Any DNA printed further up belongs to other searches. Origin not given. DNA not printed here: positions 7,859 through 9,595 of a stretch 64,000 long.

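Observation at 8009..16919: Two cytoplasmic [NiFe]-hydrogenase operons arranged head-to-head: hoxEFUYH-type (NuoEFG diaphorase-linked) and hydBGDA sulfhydrogenase-type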

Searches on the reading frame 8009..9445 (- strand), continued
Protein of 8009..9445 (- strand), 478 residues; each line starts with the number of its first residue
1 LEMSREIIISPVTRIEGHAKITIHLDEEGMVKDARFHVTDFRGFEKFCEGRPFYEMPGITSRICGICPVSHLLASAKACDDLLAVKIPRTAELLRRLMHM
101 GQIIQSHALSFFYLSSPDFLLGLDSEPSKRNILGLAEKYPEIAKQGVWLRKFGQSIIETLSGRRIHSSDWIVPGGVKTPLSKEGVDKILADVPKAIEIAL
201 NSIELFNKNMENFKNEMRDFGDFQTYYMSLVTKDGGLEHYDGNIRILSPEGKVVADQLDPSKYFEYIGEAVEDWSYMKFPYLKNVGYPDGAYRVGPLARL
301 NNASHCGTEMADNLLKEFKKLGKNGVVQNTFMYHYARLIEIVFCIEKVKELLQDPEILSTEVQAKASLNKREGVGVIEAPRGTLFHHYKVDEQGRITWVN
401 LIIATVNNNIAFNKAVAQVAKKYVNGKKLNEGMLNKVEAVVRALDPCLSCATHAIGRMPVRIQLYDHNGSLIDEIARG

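Call 31: find_related_loci(query=A1, collection=genome_contigs, flank=10000)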
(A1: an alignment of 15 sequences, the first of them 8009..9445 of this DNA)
Query A1 (478 aa) in genome_contigs; peptide patterns used: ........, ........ (x = any residue, [..] = any of these).
600 stretches matched a pattern (row limit reached: there are more); 598 encode a relative of the query (tblastn E <= 1e-3); the best 80 are kept; 80 distinct loci.
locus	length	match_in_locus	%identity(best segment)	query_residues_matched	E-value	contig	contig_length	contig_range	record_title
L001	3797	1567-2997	84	2-478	0e+0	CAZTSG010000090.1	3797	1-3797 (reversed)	MAG TPA_asm: uncultured Nitrososphaerota archaeon isolate SRP104967_co1_30 genome assembly, contig: NODE_7752_length_379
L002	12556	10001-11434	80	1-478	0e+0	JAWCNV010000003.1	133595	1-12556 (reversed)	MAG: Thermoproteota archaeon isolate JZ-2_201709_bins_51 JZ-2_201709_bins_51_scaffold_3, whole genome shotgun sequence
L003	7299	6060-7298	91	1-413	0e+0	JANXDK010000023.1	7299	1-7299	MAG: Crenarchaeota archaeon isolate SKYB109 NODE_23_length_7299_cov_3.207837, whole genome shotgun sequence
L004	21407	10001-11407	71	7-475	0e+0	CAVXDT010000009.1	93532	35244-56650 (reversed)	MAG: Nitrososphaeria archaeon isolate MFD04408.bin.2.156 genome assembly, contig: contig_63626, whole genome shotgun seq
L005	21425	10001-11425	70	3-477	0e+0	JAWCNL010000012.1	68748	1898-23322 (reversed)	MAG: Candidatus Bathyarchaeia archaeon isolate JZ-2_201709_bins_168 JZ-2_201709_bins_168_scaffold_12, whole genome shotg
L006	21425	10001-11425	63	3-477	0e+0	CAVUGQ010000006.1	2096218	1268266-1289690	MAG: Candidatus Bathyarchaeota archaeon isolate MFD02416.bin.1.348 genome assembly, contig: contig_3136, whole genome sh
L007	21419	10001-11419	62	5-477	0e+0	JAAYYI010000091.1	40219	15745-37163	MAG: Candidatus Bathyarchaeota archaeon isolate AS06rmzACSIP_217 434463_AS06, whole genome shotgun sequence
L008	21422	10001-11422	63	3-478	0e+0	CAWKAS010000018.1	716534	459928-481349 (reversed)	MAG: uncultured Acidobacteriota bacterium isolate MFD09779.bin.1.286 genome assembly, contig: contig_8784, whole genome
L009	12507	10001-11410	62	7-478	0e+0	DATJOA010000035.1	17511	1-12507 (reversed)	MAG TPA_asm: Candidatus Acidiferrales bacterium isolate SMAG_U14875 k141_4128072, whole genome shotgun sequence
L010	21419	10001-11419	60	3-477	0e+0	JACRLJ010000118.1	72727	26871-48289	MAG: Candidatus Hydrogenedentota bacterium isolate NC_groundwater_1878_Pr3_B-0.1um_59_9 SR2-18-B1_coassembly_188046, who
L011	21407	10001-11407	61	7-477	0e+0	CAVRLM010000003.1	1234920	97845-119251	MAG: uncultured Acidobacteriaceae bacterium isolate MFD05521.bin.1.25 genome assembly, contig: contig_19038, whole genom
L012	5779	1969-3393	60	1-477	0e+0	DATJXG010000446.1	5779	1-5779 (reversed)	MAG TPA_asm: Terriglobales bacterium isolate SMAG_U15120 k141_762790, whole genome shotgun sequence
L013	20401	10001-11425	59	1-477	0e+0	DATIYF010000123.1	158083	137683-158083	MAG TPA_asm: Terriglobales bacterium isolate SMAG_U15268 k141_5236096, whole genome shotgun sequence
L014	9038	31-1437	61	7-477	0e+0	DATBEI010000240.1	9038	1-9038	MAG TPA_asm: Candidatus Sulfotelmatobacter sp. isolate SMAG_U5833 k141_155473, whole genome shotgun sequence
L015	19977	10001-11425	59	3-477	0e+0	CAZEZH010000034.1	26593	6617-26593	MAG TPA_asm: uncultured Halochromatium sp. isolate SRP332253_co1_223 genome assembly, contig: NODE_2705_length_26593_cov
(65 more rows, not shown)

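Call 38: find_encoding_contigs(protein=P0001, flank=10000, max_places=5)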
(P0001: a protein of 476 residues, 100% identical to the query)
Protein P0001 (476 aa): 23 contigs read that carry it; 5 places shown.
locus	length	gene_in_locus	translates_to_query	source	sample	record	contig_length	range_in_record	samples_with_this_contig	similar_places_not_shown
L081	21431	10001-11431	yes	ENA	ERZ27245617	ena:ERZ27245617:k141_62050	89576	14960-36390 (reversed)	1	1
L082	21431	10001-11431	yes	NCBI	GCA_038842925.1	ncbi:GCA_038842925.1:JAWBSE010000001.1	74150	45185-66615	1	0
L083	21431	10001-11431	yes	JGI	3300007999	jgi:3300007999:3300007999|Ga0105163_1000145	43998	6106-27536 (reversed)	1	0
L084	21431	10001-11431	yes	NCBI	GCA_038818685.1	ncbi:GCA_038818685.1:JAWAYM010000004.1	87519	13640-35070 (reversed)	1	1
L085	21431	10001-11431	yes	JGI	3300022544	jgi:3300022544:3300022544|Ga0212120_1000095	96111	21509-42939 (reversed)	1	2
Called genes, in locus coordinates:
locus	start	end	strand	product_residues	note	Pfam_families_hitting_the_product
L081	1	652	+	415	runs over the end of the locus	PF10509:GalKase_gal_bdg, PF00288:GHMP_kinases_N, PF08544:GHMP_kinases_C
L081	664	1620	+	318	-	PF01073:3Beta_HSD, PF01370:Epimerase, PF02719:Polysacc_synt_2, PF04321:RmlD_sub_bind, PF07993:NAD_binding_4, PF13460:NAD_binding_10 (weak), PF16363:GDP_Man_Dehyd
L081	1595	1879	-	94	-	PF03144:GTP_EFTU_D2 (faint)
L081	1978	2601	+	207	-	PF01750:HycI (weak)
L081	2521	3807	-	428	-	PF00374:NiFeSe_Hases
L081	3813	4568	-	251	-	PF01058:Oxidored_q6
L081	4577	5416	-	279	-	PF00970:FAD_binding_6 (weak), PF00175:NAD_binding_1, PF10418:DHODB_Fe-S_bind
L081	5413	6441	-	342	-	PF13183:Fer4_8 (faint), PF13534:Fer4_17 (faint), PF13746:Fer4_18 (faint), PF12838:Fer4_7 (faint), PF13187:Fer4_9 (faint), PF13484:Fer4_16 (faint), PF14697:Fer4_21 (faint), PF17179:Fer4_22, +4 more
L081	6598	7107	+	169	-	PF01257:2Fe-2S_thioredx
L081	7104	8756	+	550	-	PF01257:2Fe-2S_thioredx, PF01512:Complex1_51K, PF10531:SLBB, PF22461:SLBB_2 (weak), PF10589:NADH_4Fe-4S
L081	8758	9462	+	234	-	PF00111:Fer2, PF13510:Fer2_4, PF10588:NADH-G_4Fe-4S_3, PF22117:Fer4_Nqo3, PF12838:Fer4_7 (weak), PF13187:Fer4_9 (weak), PF14697:Fer4_21 (weak), PF00037:Fer4 (weak), +3 more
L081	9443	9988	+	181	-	PF01058:Oxidored_q6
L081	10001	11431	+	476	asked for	PF27537:HoxH, PF00374:NiFeSe_Hases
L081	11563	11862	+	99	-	PF01022:HTH_5, PF01047:MarR (weak), PF12840:HTH_20, PF13412:HTH_24 (weak)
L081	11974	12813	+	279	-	PF00753:Lactamase_B (weak), PF12706:Lactamase_B_2 (weak)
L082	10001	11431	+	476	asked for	PF27537:HoxH, PF00374:NiFeSe_Hases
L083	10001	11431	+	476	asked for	PF27537:HoxH, PF00374:NiFeSe_Hases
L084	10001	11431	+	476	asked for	PF27537:HoxH, PF00374:NiFeSe_Hases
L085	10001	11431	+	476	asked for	PF27537:HoxH, PF00374:NiFeSe_Hases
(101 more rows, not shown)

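Call 54: find_encoding_contigs(protein=P0008, flank=9000, max_places=1)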
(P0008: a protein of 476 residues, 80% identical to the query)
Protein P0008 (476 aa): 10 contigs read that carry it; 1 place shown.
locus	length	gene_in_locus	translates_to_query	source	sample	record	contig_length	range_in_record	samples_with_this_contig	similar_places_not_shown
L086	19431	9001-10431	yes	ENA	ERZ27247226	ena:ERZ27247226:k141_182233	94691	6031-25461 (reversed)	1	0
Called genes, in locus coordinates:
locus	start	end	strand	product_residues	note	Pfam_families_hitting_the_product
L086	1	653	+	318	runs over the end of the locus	PF01073:3Beta_HSD, PF01370:Epimerase, PF02719:Polysacc_synt_2, PF04321:RmlD_sub_bind, PF07993:NAD_binding_4, PF13460:NAD_binding_10, PF16363:GDP_Man_Dehyd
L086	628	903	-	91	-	-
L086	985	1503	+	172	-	PF01750:HycI (weak)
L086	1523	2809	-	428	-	PF00374:NiFeSe_Hases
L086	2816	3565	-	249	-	PF01058:Oxidored_q6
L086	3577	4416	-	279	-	PF00970:FAD_binding_6 (weak), PF00175:NAD_binding_1, PF10418:DHODB_Fe-S_bind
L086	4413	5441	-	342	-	PF13183:Fer4_8 (faint), PF13746:Fer4_18 (faint), PF13534:Fer4_17 (faint), PF13187:Fer4_9 (faint), PF14697:Fer4_21 (faint), PF00037:Fer4 (faint), PF12797:Fer4_2 (faint), PF17179:Fer4_22, +1 more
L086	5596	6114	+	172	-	PF01257:2Fe-2S_thioredx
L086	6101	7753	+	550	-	PF01257:2Fe-2S_thioredx, PF01512:Complex1_51K, PF10531:SLBB, PF22461:SLBB_2 (weak), PF10589:NADH_4Fe-4S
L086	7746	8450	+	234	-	PF00111:Fer2, PF13510:Fer2_4, PF12838:Fer4_7 (faint), PF00037:Fer4 (faint), PF12837:Fer4_6 (faint), PF13237:Fer4_10 (faint), PF10588:NADH-G_4Fe-4S_3, PF22117:Fer4_Nqo3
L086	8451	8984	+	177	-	PF01058:Oxidored_q6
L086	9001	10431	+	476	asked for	PF27537:HoxH, PF00374:NiFeSe_Hases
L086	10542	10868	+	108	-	PF01022:HTH_5, PF01047:MarR (weak), PF12802:MarR_2 (faint), PF12840:HTH_20, PF13412:HTH_24 (weak)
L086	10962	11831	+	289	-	PF00753:Lactamase_B (weak), PF12706:Lactamase_B_2 (faint)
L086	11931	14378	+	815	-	PF00496:SBP_bac_5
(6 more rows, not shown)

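Call 55: find_encoding_contigs(protein=P0056, flank=9000, max_places=1)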
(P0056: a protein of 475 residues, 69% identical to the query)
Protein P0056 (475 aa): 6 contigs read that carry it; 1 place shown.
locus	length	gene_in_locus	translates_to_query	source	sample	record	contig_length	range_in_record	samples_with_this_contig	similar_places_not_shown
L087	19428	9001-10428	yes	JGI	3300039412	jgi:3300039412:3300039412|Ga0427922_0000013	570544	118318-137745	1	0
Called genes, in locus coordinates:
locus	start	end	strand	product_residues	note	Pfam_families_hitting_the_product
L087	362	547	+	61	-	-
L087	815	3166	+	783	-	PF00082:Peptidase_S8, PF02225:PA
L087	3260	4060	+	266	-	PF00459:Inositol_P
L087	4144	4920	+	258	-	PF03328:HpcH_HpaI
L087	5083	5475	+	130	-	-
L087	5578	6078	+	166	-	PF01257:2Fe-2S_thioredx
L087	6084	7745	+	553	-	PF01257:2Fe-2S_thioredx, PF01512:Complex1_51K, PF10531:SLBB (weak), PF10589:NADH_4Fe-4S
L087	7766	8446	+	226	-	PF00111:Fer2 (weak), PF13510:Fer2_4, PF12838:Fer4_7 (faint), PF13187:Fer4_9 (faint), PF10588:NADH-G_4Fe-4S_3, PF22117:Fer4_Nqo3, PF13183:Fer4_8 (weak), PF14697:Fer4_21 (weak), +1 more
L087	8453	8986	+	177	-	PF01058:Oxidored_q6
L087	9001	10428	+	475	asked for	PF27537:HoxH, PF00374:NiFeSe_Hases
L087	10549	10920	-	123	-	PF06745:ATPase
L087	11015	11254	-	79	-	PF06745:ATPase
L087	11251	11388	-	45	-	-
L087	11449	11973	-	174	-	PF13404:HTH_AsnC-type, PF13412:HTH_24, PF08279:HTH_11 (weak), PF12840:HTH_20 (faint), PF13518:HTH_28 (weak)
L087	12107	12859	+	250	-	PF01411:tRNA-synt_2c, PF07973:tRNA_SAD (weak)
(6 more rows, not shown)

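Call 56: find_encoding_contigs(protein=P0068, flank=9000, max_places=1)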
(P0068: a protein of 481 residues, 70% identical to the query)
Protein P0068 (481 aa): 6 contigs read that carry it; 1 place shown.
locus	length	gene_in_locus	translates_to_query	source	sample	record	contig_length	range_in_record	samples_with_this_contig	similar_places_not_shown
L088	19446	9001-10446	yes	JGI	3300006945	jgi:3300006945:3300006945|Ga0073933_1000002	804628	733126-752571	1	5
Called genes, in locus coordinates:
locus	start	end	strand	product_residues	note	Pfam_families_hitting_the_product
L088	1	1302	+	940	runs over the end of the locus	PF02629:CoA_binding, PF13380:CoA_binding_2, PF13607:Succ_CoA_lig, PF19045:Ligase_CoA_2, PF13549:ATP-grasp_5, PF00583:Acetyltransf_1, PF13302:Acetyltransf_3, PF13508:Acetyltransf_7 (weak), +1 more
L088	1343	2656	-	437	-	PF00374:NiFeSe_Hases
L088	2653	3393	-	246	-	PF01058:Oxidored_q6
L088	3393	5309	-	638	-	PF12838:Fer4_7 (faint), PF17179:Fer4_22, PF00970:FAD_binding_6 (weak), PF00175:NAD_binding_1, PF10418:DHODB_Fe-S_bind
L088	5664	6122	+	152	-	PF01257:2Fe-2S_thioredx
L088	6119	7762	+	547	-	PF01257:2Fe-2S_thioredx, PF01512:Complex1_51K, PF10531:SLBB (weak), PF22461:SLBB_2 (weak), PF10589:NADH_4Fe-4S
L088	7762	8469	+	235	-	PF00111:Fer2, PF13510:Fer2_4, PF13484:Fer4_16 (faint), PF10588:NADH-G_4Fe-4S_3, PF13183:Fer4_8 (weak), PF14697:Fer4_21 (weak), PF22117:Fer4_Nqo3, PF12838:Fer4_7 (weak), +2 more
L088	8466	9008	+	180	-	PF01058:Oxidored_q6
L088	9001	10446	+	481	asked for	PF27537:HoxH, PF00374:NiFeSe_Hases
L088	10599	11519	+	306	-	PF02445:NadA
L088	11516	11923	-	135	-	PF01402:RHH_1 (weak), PF08753:NikR_C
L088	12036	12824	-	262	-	PF00733:Asn_synthase (weak), PF00764:Arginosuc_synth (faint), PF02540:NAD_synthase, PF02568:ThiI (weak), PF03054:tRNA_Me_trans (faint), PF06508:QueC (faint)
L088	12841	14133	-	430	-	PF01969:Ni_insertion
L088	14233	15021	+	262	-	PF00731:AIRC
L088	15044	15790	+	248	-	PF01891:CbiM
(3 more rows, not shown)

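Call 57: find_encoding_contigs(protein=P0090, flank=9000, max_places=1)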
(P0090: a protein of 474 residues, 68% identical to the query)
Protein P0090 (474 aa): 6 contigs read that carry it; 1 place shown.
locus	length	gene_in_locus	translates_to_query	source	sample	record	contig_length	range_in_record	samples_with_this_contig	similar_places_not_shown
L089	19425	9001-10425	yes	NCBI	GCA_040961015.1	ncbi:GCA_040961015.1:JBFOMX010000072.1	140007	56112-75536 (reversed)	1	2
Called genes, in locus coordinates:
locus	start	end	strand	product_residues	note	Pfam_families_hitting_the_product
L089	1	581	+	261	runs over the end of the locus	PF01869:BcrAD_BadFG, PF23717:DUF7159 (weak)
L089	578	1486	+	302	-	PF01869:BcrAD_BadFG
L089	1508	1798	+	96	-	PF13187:Fer4_9 (weak), PF12797:Fer4_2 (weak), PF12837:Fer4_6 (weak), PF13237:Fer4_10 (weak), PF00037:Fer4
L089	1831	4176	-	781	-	PF13802:Gal_mutarotas_2, PF01055:Glyco_hydro_31_2nd, PF21365:Glyco_hydro_31_3rd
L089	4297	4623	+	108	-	-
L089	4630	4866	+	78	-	-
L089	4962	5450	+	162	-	PF00293:NUDIX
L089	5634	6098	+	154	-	PF01257:2Fe-2S_thioredx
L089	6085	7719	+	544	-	PF01257:2Fe-2S_thioredx, PF01512:Complex1_51K, PF10531:SLBB (weak), PF10589:NADH_4Fe-4S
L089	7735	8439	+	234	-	PF00111:Fer2, PF13510:Fer2_4, PF13484:Fer4_16 (faint), PF12837:Fer4_6 (faint), PF10588:NADH-G_4Fe-4S_3, PF13183:Fer4_8 (weak), PF22117:Fer4_Nqo3 (weak), PF12838:Fer4_7, +3 more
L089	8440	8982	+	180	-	PF01058:Oxidored_q6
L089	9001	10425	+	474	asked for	PF27537:HoxH, PF00374:NiFeSe_Hases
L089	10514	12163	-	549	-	PF00920:ILVD_EDD_N, PF24877:ILV_EDD_C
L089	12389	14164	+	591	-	PF02837:Glyco_hydro_2_N, PF22666:Glyco_hydro_2_N2, PF00703:Glyco_hydro_2, PF02836:Glyco_hydro_2_C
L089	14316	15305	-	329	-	PF00331:Glyco_hydro_10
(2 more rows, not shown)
